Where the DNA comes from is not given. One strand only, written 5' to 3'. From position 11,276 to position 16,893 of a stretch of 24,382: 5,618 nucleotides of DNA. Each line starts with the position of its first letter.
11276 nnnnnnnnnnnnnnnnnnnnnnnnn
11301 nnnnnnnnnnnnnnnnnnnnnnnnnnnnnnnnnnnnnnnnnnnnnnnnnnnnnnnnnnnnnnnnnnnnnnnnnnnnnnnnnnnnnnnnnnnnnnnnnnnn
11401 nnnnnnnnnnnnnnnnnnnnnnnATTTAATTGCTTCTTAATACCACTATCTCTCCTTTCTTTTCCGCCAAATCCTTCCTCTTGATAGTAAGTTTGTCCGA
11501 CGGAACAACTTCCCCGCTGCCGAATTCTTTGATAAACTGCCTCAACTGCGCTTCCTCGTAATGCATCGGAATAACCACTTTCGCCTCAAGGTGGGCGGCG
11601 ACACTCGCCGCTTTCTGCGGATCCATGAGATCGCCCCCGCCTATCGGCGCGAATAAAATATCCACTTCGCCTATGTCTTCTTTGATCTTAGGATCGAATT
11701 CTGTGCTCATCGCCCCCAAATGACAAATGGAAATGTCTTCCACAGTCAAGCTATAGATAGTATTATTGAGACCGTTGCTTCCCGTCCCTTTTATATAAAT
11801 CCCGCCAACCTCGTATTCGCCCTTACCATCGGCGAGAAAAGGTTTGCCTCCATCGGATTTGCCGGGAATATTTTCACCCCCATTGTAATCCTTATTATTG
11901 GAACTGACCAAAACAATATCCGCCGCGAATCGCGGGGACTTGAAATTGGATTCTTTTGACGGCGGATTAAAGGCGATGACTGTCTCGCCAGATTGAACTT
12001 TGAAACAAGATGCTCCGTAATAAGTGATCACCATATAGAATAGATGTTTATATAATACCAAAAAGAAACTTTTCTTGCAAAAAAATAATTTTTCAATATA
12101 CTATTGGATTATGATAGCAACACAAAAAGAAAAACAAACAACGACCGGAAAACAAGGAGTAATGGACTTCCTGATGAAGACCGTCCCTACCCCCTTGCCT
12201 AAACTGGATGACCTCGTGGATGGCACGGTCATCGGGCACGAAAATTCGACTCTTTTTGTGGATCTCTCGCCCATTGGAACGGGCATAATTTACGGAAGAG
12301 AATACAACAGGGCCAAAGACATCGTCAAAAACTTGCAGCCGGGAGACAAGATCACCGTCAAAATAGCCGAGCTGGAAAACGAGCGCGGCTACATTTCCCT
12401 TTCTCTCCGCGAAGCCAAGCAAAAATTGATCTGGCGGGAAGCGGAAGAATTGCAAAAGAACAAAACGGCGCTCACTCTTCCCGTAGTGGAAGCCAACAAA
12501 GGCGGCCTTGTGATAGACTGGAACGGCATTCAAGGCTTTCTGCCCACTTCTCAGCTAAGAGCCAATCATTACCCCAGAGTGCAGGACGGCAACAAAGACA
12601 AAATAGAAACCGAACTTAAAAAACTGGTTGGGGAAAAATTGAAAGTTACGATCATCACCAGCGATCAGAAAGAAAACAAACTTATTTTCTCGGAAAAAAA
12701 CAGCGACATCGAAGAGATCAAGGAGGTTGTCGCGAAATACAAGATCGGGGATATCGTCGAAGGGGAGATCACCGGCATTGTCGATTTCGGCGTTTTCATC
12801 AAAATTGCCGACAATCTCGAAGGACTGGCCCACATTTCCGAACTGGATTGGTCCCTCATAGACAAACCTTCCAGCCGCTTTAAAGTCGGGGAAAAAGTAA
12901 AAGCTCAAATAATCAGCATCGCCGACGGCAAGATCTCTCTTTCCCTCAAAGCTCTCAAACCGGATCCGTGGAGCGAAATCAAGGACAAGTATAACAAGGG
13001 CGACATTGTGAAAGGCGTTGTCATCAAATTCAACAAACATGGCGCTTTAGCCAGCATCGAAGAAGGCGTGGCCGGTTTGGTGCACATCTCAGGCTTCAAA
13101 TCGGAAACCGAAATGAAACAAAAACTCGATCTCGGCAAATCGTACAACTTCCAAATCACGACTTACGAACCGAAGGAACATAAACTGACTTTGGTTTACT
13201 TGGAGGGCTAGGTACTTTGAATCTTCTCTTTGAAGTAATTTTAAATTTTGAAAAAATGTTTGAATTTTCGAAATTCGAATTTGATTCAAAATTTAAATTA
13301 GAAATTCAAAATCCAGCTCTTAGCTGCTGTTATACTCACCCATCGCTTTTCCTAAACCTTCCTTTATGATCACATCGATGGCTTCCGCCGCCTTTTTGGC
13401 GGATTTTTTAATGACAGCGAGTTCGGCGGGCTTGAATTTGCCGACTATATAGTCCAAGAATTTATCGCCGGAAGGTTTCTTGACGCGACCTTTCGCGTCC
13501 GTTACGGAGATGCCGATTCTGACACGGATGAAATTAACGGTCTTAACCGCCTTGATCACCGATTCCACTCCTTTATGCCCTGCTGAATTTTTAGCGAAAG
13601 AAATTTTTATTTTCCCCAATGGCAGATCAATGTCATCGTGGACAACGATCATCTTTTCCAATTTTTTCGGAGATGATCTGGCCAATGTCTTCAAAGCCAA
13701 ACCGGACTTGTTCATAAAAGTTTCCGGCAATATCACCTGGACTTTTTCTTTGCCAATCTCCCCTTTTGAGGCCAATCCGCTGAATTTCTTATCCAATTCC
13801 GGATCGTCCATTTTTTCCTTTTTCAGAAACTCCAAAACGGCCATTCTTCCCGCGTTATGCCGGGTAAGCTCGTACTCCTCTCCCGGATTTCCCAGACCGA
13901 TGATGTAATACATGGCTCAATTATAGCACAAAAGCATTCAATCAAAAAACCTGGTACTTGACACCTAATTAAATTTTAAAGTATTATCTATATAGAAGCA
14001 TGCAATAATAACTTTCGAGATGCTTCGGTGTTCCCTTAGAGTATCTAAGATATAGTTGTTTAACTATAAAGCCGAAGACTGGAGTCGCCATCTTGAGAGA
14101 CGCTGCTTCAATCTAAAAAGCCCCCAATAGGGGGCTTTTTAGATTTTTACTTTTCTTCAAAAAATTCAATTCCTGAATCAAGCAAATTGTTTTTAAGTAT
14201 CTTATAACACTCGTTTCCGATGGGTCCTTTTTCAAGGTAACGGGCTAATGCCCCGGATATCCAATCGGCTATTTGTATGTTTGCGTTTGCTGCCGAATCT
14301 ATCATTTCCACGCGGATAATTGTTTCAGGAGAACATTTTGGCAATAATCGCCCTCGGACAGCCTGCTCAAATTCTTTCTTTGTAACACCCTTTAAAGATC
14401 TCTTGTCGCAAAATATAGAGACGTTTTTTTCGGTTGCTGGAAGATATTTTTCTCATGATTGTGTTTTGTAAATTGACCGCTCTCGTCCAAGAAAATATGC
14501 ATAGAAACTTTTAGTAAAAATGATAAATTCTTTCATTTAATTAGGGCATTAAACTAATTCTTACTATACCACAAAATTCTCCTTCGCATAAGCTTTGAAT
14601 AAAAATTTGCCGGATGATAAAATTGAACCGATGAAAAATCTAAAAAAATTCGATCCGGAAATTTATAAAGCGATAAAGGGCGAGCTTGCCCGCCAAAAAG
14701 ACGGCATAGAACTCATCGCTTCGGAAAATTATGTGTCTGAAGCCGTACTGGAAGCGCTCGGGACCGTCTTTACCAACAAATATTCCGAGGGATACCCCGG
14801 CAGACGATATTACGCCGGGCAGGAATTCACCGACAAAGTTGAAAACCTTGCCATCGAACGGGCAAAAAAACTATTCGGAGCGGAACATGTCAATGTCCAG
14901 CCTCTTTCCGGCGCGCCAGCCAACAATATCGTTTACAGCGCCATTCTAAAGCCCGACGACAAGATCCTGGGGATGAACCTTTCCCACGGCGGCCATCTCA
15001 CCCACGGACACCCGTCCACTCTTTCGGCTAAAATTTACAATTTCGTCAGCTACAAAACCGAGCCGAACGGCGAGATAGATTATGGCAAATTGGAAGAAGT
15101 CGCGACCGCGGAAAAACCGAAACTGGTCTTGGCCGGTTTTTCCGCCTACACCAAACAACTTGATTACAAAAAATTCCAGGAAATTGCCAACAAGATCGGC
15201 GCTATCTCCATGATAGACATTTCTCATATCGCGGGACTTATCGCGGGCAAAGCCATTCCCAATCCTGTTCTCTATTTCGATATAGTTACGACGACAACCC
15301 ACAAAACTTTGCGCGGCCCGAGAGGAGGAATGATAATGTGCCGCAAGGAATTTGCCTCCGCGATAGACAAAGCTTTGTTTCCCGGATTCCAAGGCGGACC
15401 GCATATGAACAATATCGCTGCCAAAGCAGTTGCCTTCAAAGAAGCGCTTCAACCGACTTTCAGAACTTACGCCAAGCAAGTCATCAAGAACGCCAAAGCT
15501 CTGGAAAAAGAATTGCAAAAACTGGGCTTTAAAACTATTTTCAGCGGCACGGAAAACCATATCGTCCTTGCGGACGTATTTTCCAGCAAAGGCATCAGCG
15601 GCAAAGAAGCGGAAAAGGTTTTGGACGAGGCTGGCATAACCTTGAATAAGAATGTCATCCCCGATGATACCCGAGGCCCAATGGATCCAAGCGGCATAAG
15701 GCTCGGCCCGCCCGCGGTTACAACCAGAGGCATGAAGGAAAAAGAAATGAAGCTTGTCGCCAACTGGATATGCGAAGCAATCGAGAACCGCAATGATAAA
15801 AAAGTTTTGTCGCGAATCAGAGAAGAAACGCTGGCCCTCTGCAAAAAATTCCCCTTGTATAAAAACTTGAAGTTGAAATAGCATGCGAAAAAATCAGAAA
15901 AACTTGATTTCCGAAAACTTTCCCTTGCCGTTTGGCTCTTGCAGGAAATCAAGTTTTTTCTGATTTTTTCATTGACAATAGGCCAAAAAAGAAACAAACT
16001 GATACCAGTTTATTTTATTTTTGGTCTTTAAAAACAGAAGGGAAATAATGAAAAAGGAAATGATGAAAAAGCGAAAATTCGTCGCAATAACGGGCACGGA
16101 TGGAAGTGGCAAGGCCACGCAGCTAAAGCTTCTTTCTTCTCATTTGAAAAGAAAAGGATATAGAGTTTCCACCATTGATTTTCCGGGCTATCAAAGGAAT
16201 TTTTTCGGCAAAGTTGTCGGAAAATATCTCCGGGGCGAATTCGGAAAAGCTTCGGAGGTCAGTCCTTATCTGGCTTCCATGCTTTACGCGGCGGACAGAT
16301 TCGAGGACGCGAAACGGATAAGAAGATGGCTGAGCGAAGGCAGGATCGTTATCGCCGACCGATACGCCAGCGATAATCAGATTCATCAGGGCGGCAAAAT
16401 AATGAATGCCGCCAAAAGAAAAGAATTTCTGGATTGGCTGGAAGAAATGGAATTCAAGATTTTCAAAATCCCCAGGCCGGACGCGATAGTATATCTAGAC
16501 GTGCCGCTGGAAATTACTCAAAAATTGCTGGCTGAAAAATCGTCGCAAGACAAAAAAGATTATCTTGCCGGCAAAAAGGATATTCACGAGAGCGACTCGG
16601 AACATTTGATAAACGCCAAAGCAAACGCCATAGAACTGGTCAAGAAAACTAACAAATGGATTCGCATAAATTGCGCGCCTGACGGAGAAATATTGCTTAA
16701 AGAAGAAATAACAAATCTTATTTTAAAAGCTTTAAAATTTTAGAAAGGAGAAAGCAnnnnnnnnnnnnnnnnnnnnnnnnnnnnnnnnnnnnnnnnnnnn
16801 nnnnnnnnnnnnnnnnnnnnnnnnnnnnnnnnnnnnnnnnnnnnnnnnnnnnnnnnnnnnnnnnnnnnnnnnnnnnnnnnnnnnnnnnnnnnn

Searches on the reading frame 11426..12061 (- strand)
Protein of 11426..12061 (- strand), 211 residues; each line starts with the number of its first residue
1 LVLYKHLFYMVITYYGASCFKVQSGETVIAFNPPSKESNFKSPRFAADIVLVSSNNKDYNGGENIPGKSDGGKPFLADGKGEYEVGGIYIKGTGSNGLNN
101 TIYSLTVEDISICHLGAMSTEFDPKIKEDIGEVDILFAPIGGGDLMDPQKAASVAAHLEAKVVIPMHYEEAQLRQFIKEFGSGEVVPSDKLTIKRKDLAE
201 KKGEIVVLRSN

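Call 5: search_protein_families(library=pfam, proteins=[window:11426-12061:-], max_evalue=0.001)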
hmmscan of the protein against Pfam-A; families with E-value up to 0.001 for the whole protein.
window:11426-12061:- (211 aa): 2 families
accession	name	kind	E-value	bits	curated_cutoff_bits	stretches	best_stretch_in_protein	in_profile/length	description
PF13483.12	Lactamase_B_3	-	1.1e-29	103.9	24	1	12-167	2-160/160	Beta-lactamase superfamily domain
PF12706.13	Lactamase_B_2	-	0.00018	21.6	27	1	99-168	122-200/200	Beta-lactamase superfamily domain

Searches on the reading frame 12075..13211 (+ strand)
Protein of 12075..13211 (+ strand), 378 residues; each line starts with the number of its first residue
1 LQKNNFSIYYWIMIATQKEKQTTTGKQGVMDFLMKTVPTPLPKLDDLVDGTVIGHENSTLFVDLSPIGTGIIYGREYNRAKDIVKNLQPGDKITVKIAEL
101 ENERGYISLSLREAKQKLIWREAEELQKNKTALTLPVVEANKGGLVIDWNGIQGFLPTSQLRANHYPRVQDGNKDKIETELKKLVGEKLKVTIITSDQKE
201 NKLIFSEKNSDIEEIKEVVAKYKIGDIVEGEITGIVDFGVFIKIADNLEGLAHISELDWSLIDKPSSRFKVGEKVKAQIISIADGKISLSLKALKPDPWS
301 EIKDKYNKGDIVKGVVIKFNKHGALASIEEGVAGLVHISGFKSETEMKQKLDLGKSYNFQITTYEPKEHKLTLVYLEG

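Call 5: search_protein_families(library=pfam, proteins=[window:12075-13211:+], max_evalue=0.001)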
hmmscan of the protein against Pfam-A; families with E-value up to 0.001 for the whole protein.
window:12075-13211:+ (378 aa): 3 families
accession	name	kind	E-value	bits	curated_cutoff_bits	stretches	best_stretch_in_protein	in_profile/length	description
PF00575.29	S1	-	3.6e-39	133.4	22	4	221-291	1-73/74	S1 RNA binding domain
PF23459.1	S1_RRP5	-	9.8e-13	48.9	27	0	235-290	14-71/72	RRP5 S1 domain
PF24682.1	OB_RRP5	-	3.4e-05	23.9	27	0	254-286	46-78/90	RRP5 OB-fold domain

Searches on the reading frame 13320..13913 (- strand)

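Call 5: search_protein_families(library=pfam, proteins=[window:13320-13913:-], max_evalue=0.001)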
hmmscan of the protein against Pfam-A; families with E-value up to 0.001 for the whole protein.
window:13320-13913:- (197 aa): 1 family
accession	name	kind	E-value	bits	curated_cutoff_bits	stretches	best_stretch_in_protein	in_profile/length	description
PF01195.25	Pept_tRNA_hydro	-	6e-49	166.8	27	1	4-195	2-183/183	Peptidyl-tRNA hydrolase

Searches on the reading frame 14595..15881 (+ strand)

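Call 5: search_protein_families(library=pfam, proteins=[window:14595-15881:+], max_evalue=0.001)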
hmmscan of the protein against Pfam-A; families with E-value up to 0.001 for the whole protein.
window:14595-15881:+ (428 aa): 3 families
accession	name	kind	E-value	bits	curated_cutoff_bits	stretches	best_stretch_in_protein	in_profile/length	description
PF00464.25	SHMT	-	1.5e-155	518.2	27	1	16-392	1-399/399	Serine hydroxymethyltransferase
PF00155.27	Aminotran_1_2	-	5.6e-12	46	19.7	1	89-378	50-352/361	Aminotransferase class I and II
PF01212.27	Beta_elim_lyase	-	5.3e-06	26.4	27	1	87-323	38-282/288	Beta-eliminating lyase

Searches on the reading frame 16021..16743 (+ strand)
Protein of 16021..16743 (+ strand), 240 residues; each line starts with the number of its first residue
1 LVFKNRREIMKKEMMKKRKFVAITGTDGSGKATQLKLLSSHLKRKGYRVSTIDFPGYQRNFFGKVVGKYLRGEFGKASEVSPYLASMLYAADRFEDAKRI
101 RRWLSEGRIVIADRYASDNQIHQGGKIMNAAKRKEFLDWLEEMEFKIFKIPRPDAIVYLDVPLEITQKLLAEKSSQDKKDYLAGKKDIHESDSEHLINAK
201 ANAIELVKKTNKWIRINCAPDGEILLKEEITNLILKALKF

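Call 5: search_protein_families(library=pfam, proteins=[window:16021-16743:+], max_evalue=0.001)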
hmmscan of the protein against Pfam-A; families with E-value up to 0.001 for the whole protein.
window:16021-16743:+ (240 aa): 6 families
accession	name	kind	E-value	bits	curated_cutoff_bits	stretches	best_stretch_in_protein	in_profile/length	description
PF02223.23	Thymidylate_kin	-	6.8e-19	68.7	27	1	24-219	2-175/185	Thymidylate kinase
PF01712.25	dNK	-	5.1e-06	26.8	27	1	22-184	2-158/203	Deoxynucleoside kinase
PF13207.12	AAA_17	-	2.9e-05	24.8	27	0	138-180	87-130/136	AAA domain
PF20720.3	nSTAND3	-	0.00012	22.3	27.2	1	12-53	11-52/155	Novel STAND NTPase 3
PF03308.22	MeaB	-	0.00032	20.2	23.1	1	17-53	32-68/273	Methylmalonyl Co-A mutase-associated GTPase MeaB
PF00437.27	T2SSE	-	0.00062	19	24.9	1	5-53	129-177/370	Type II/IV secretion system protein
